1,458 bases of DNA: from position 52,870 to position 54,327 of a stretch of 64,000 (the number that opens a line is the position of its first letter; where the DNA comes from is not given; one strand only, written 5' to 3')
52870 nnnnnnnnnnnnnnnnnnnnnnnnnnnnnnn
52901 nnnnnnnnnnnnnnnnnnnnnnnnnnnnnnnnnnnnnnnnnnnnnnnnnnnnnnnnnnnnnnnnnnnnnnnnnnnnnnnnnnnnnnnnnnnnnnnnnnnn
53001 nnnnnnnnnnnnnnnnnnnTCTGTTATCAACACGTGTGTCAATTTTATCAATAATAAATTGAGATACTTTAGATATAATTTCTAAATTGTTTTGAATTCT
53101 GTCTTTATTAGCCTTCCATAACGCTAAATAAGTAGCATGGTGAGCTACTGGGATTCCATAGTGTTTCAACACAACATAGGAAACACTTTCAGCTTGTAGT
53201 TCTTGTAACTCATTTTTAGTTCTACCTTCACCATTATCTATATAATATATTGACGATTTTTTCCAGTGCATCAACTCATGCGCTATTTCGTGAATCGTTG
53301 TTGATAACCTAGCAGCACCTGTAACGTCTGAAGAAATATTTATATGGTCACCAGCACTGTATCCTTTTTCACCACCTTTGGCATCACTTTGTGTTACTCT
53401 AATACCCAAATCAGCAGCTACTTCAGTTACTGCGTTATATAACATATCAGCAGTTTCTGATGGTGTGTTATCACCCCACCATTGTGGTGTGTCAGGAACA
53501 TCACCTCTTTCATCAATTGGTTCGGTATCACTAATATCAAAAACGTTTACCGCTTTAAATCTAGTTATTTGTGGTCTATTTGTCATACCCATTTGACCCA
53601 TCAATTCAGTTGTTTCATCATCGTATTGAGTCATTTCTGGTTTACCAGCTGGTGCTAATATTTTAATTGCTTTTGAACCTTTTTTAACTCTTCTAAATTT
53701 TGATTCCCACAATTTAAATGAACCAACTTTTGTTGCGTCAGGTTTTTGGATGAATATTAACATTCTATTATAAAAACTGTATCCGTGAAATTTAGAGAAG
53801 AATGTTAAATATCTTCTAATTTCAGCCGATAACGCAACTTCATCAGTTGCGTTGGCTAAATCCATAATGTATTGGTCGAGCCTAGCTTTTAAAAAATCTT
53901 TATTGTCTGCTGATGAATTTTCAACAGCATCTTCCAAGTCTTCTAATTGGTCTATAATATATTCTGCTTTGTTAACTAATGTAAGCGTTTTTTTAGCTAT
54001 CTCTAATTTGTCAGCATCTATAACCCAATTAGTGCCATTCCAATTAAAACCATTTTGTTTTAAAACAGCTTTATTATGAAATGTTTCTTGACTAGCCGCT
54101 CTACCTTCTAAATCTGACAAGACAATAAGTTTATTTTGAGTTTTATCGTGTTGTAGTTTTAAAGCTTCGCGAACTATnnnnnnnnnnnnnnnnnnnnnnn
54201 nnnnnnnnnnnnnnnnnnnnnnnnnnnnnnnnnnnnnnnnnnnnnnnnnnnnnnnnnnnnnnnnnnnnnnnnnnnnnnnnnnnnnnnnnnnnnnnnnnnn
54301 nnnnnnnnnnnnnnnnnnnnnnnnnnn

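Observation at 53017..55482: ArdC-like antirestriction module at the C-terminus of an 821-aa protein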

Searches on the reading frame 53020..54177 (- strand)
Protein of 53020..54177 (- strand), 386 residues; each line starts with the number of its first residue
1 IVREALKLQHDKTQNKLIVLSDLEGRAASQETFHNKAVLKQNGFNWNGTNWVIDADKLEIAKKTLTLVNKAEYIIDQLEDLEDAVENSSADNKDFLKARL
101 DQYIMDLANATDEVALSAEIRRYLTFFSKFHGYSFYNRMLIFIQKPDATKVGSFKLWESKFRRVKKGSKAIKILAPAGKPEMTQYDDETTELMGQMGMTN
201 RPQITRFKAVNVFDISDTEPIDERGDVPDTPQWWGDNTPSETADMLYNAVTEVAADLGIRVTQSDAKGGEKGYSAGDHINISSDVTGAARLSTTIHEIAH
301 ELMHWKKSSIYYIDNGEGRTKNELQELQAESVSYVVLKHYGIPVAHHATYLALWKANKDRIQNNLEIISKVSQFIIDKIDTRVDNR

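Call 35: predict_structure(alignment_id=A1)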
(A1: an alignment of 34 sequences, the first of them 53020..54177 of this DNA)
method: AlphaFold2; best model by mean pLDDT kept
length: 386 residues; sequences in the alignment: 34
mean_pLDDT: 76.4   pTM: 0.53
mean pLDDT of the five models: 76.4, 72.8, 66.4, 65.1, 59.6
residues with pLDDT >= 90: 54; 70-90: 214; 50-70: 100; < 50: 18
segments of 3 or more residues with pLDDT < 50: 1-3, 182-185, 196-202
pLDDT, mean of each block of 10 residues (from residue 1): 63 84 61 70 82 86 72 67 69 71 66 60 70 76 84 87 88 73 50 48 62 89 70 67 89 89 70 85 85 92 90 81 85 90 75 76 86 94 73
secondary structure, 60 per line:
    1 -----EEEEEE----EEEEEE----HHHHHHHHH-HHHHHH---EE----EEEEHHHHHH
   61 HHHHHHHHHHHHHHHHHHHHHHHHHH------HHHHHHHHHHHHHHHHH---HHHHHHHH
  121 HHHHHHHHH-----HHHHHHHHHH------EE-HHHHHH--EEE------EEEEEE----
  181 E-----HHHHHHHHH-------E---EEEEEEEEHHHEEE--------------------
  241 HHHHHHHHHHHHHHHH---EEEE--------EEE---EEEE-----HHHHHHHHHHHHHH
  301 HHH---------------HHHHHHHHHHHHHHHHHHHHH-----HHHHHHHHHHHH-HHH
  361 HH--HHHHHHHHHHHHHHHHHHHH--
elements in order: E6-11 E16-21 H26-34 H36-41 E51-54 H55-86 H93-109 H113-129 H135-144 H154-159 E162-164 E171-176 H187-195 E207-214 E218-220 H241-256 E260-263 E272-274 E278-281 H287-303 H319-339 H345-356 H358-362 H365-384

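Call 40: fold_search(model_id=the predicted structure, library=pdb)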
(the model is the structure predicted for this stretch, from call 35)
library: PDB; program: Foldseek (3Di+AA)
matches with E <= 10: 87; with E <= 0.001: 3
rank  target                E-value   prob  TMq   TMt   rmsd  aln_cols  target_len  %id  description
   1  6i89                  1.6e-06  1.00  0.26  0.34  16.3       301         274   16  Crystal structure of Antirestriction ArdC protein from R388 plasmid. Metal-free structure. (released 2020-03-18)
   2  6sna_F                3.5e-06  1.00  0.22  0.32  16.1       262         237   15  Crystal structure of Antirestriction ArdC protein from R388 plasmid. Mn(II)-bound structure. (released 2020-04-15)
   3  6sna_A                3.7e-06  1.00  0.26  0.35  16.0       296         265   13  Crystal structure of Antirestriction ArdC protein from R388 plasmid. Mn(II)-bound structure. (released 2020-04-15)
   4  8slm                  7.8e-02  0.90  0.15  0.22   9.0       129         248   18  Crystal structure of Deinococcus geothermalis PprI (released 2024-03-13)
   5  7a03_B                1.9e-01  0.12  0.16  0.14  25.2       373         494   12  The Structure of CHT (released 2021-08-18)
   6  7a03_A                5.2e-01  0.08  0.17  0.14  25.1       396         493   12  The Structure of CHT (released 2021-08-18)
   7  3dti                  5.5e-01  0.41  0.16  0.25  14.1       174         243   14  Crystal structure of the IRRE protein, a central regulator of DNA damage repair in deinococcaceae (released 2009-02-10)
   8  22ob                  8.0e-01  0.33  0.21  0.21  10.6       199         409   12  Crystal structure of SjiH-Ni (released 2026-02-11)
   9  5giv_C                8.4e-01  0.06  0.13  0.11  26.6       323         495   12  Crystal structure of M32 carboxypeptidase from Deinococcus radiodurans R1 (released 2017-07-12)
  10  5giv_A                9.9e-01  0.06  0.12  0.10  26.9       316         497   12  Crystal structure of M32 carboxypeptidase from Deinococcus radiodurans R1 (released 2017-07-12)
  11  4jix_B                1.0e+00  0.20  0.13  0.38   9.0       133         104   13  Crystal structure of the metallopeptidase zymogen of Methanocaldococcus jannaschii jannalysin (released 2013-06-12)
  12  4jix_A                1.1e+00  0.41  0.15  0.43   7.0       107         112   12  Crystal structure of the metallopeptidase zymogen of Methanocaldococcus jannaschii jannalysin (released 2013-06-12)
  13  4gaa_A                1.1e+00  0.15  0.17  0.12  11.2       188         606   11  Structure of Leukotriene A4 hydrolase from Xenopus laevis complexed with inhibitor bestatin (released 2013-06-12)
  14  7jsr_A                1.1e+00  0.06  0.17  0.06  22.3       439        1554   12  Crystal structure of the large glutamate dehydrogenase composed of 180 kDa subunits from Mycobacterium smegmatis (released 2021-06-09)
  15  3hq2_A                1.1e+00  0.05  0.15  0.13  25.9       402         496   10  BsuCP Crystal Structure (released 2009-06-30)
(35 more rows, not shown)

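Call 42: search_solved_structures(query=A4, max_evalue=1, show_alignments=2)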
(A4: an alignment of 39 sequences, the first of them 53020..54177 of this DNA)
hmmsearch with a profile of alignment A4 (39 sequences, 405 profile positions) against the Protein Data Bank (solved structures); distinct sequences matched with E-value up to 1: 3.
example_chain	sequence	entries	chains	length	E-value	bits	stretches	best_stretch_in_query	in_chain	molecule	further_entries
6lpi_E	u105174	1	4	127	0.14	14.1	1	74-131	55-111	Acetolactate synthase isozyme 1 small subunit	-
6hqc_A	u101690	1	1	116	0.84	11.6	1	30-84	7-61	TasA anchoring/assembly protein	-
8aif_A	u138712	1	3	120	0.85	11.6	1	30-84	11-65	YqxM protein required for localization of TasA to extracellular matrix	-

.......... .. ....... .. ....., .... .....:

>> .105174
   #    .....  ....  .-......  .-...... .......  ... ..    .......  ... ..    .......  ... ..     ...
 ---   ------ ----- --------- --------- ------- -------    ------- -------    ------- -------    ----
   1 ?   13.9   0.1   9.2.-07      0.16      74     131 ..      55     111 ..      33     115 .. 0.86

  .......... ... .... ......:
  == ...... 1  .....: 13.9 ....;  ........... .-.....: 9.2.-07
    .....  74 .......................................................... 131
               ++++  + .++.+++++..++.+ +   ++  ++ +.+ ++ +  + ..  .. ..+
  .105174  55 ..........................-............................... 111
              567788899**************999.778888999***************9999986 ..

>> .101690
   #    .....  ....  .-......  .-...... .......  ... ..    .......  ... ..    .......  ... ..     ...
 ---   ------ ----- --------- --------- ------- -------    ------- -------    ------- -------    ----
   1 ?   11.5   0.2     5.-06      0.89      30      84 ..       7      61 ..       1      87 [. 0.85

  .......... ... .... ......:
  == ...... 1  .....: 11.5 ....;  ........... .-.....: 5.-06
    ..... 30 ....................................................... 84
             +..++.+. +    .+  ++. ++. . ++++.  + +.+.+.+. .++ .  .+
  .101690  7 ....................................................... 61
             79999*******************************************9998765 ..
